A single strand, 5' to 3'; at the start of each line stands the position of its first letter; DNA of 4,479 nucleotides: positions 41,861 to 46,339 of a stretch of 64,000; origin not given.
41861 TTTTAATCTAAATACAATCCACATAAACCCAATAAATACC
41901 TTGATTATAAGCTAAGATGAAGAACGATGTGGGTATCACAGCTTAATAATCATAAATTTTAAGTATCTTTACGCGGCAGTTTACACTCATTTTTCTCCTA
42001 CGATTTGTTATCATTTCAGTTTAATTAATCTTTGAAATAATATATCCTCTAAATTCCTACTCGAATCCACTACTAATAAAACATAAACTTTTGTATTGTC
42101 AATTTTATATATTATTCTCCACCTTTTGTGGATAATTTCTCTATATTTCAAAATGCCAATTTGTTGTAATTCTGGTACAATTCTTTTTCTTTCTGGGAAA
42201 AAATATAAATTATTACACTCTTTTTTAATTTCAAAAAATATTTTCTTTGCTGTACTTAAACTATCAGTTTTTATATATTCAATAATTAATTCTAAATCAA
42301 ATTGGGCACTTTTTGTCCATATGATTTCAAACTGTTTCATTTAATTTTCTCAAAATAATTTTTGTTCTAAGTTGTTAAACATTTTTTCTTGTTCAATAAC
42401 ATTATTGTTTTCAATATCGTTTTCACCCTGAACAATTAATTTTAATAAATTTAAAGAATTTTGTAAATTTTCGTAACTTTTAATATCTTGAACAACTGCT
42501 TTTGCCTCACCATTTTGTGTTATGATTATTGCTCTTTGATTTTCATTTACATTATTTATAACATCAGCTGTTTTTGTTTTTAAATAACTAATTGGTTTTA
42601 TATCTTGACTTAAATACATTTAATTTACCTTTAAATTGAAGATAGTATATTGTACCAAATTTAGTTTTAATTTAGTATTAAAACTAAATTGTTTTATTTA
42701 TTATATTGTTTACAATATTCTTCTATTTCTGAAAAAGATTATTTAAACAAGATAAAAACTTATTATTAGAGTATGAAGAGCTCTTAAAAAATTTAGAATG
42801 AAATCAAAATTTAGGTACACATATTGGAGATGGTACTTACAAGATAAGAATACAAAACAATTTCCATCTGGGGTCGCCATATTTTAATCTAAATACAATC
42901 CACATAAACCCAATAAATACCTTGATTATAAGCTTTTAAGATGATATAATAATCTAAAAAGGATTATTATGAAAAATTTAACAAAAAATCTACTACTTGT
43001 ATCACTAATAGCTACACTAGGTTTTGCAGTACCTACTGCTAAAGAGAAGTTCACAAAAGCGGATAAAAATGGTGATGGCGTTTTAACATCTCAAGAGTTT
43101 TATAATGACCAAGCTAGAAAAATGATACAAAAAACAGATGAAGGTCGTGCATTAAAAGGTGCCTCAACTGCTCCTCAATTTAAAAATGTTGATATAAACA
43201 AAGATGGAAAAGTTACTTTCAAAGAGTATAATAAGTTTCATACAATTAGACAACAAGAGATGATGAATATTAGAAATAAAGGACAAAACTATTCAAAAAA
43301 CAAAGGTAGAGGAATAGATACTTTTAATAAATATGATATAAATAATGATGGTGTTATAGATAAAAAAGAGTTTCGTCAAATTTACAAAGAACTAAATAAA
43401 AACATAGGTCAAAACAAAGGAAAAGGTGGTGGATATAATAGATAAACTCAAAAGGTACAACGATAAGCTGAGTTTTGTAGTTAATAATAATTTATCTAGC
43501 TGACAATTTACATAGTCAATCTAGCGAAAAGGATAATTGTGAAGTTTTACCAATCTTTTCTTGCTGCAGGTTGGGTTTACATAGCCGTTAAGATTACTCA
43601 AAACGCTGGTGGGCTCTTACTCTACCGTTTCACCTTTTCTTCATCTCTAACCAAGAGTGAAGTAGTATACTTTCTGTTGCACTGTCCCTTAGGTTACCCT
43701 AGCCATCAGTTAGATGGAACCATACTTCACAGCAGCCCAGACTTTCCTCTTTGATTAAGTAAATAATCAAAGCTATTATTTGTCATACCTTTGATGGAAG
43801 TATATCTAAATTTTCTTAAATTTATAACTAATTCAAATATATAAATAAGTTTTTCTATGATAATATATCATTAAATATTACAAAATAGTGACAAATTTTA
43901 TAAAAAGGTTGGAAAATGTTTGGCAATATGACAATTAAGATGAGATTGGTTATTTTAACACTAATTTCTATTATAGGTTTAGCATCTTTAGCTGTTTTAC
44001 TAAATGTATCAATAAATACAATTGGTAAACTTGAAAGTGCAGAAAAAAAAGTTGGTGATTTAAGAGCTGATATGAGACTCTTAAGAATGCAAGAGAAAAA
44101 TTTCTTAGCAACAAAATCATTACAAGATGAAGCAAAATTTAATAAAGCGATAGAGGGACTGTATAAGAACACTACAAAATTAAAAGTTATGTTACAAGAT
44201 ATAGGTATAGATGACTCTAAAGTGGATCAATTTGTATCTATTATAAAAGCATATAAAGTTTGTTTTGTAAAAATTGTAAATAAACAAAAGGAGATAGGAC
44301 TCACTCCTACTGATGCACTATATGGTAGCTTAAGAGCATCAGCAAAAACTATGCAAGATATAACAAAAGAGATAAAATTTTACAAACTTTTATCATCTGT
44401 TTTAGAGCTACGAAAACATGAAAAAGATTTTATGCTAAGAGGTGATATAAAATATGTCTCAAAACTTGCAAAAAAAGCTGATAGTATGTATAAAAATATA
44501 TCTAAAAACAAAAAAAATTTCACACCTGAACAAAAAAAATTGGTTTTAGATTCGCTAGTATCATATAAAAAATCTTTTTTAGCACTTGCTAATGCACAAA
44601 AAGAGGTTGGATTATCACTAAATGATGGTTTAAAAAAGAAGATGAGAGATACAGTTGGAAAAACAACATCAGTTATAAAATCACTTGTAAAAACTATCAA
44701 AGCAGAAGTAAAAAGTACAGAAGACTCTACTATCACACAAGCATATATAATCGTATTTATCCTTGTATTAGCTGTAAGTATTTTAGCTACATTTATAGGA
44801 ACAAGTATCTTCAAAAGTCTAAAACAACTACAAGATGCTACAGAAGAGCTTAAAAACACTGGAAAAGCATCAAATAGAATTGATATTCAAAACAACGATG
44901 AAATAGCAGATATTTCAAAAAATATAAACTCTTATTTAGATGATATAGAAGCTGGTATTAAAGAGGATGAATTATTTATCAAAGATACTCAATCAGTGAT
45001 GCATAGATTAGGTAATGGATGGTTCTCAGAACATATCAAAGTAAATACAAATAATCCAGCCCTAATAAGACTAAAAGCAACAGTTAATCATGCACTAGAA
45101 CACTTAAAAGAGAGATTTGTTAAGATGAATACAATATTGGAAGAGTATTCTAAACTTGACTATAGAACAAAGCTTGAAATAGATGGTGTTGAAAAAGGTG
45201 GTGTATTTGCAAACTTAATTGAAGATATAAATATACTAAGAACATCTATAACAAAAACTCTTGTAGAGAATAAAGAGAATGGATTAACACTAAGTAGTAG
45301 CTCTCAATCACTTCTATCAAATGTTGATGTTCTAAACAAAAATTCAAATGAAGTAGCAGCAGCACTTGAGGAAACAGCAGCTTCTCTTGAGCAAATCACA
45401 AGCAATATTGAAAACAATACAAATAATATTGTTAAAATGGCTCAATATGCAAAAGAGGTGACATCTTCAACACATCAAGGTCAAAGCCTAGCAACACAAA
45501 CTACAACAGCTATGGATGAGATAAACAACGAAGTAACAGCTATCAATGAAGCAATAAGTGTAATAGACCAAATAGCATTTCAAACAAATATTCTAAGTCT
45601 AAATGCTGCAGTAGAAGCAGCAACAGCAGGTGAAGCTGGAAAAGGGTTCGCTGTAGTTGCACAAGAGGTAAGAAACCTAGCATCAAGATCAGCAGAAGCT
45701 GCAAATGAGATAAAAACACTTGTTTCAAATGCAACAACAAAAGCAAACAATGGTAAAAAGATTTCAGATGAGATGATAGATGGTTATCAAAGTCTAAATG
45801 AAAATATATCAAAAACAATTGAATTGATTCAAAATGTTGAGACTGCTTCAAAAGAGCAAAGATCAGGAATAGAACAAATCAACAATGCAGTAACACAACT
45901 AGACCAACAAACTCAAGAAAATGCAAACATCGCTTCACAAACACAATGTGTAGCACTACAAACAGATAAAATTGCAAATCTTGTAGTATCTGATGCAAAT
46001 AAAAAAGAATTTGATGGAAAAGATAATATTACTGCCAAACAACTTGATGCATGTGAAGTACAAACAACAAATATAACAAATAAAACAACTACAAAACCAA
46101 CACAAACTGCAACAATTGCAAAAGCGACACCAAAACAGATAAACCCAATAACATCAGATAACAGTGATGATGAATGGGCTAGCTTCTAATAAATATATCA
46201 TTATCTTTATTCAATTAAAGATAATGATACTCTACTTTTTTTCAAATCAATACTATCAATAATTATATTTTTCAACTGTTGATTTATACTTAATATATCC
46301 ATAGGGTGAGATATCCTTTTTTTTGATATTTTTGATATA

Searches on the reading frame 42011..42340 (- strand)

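Call 88: search_protein_families(library=pfam, proteins=[window:42011-42340:-], max_evalue=0.001)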
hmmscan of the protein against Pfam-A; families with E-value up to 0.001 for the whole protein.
window:42011-42340:- (109 aa): 1 family
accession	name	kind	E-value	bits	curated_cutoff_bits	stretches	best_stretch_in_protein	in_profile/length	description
PF05016.21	ParE_toxin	-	6.5e-15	55.9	23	1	6-96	1-88/89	ParE toxin of type II toxin-antitoxin system, parDE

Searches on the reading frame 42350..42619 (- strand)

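Call 88: search_protein_families(library=pfam, proteins=[window:42350-42619:-], max_evalue=0.001)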
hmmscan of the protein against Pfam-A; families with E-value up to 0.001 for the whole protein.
window:42350-42619:- (89 aa): 1 family
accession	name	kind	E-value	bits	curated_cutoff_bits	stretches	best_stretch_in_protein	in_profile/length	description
PF02604.26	PhdYeFM_antitox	-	1.3e-14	54.2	29.8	1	6-70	2-66/74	Antitoxin Phd_YefM, type II toxin-antitoxin system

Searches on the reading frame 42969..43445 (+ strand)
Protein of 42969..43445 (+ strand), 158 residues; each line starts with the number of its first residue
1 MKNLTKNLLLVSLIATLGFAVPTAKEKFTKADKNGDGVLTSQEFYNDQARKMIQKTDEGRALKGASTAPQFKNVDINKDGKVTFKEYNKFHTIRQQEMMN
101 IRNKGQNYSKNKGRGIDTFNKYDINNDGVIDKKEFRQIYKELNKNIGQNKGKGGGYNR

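Call 87: search_protein_families(library=pfam, proteins=[window:42969-43445:+], max_evalue=0.001)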
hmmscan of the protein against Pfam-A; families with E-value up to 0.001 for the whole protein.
window:42969-43445:+ (158 aa): 7 families
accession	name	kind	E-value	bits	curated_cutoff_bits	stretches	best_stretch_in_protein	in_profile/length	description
PF13202.12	EF-hand_5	-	1.4e-19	69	25.9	2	117-138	3-24/25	EF hand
PF00036.39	EF-hand_1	-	1.9e-16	58.7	25.4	2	117-141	4-28/29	EF hand domain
PF13405.12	EF-hand_6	-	2.4e-14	52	25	1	117-142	4-29/30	EF-hand domain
PF13499.12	EF-hand_7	-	2.6e-14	53.8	30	1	24-90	4-65/67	EF-hand domain pair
PF00404.24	Dockerin_1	-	5.6e-08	33.3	22.9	0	120-143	34-57/57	Dockerin type I domain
PF13833.12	EF-hand_8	-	3.2e-07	30.4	28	0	122-140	34-52/54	EF-hand domain pair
PF10591.15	SPARC_Ca_bdg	-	1.1e-06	29.4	22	0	97-144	38-85/113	Secreted protein acidic and rich in cysteine Ca binding region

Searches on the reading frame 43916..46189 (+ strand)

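Call 87: search_protein_families(library=pfam, proteins=[window:43916-46189:+], max_evalue=0.001)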
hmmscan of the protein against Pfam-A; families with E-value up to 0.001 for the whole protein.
window:43916-46189:+ (757 aa): 2 families
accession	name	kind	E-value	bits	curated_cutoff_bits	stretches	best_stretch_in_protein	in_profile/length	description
PF00015.26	MCPsignal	-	8.8e-38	130.3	34.6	1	510-665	2-171/172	Methyl-accepting chemotaxis protein (MCP) signalling domain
PF00672.30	HAMP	-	3.1e-05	24.6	25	0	294-345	2-52/53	HAMP domain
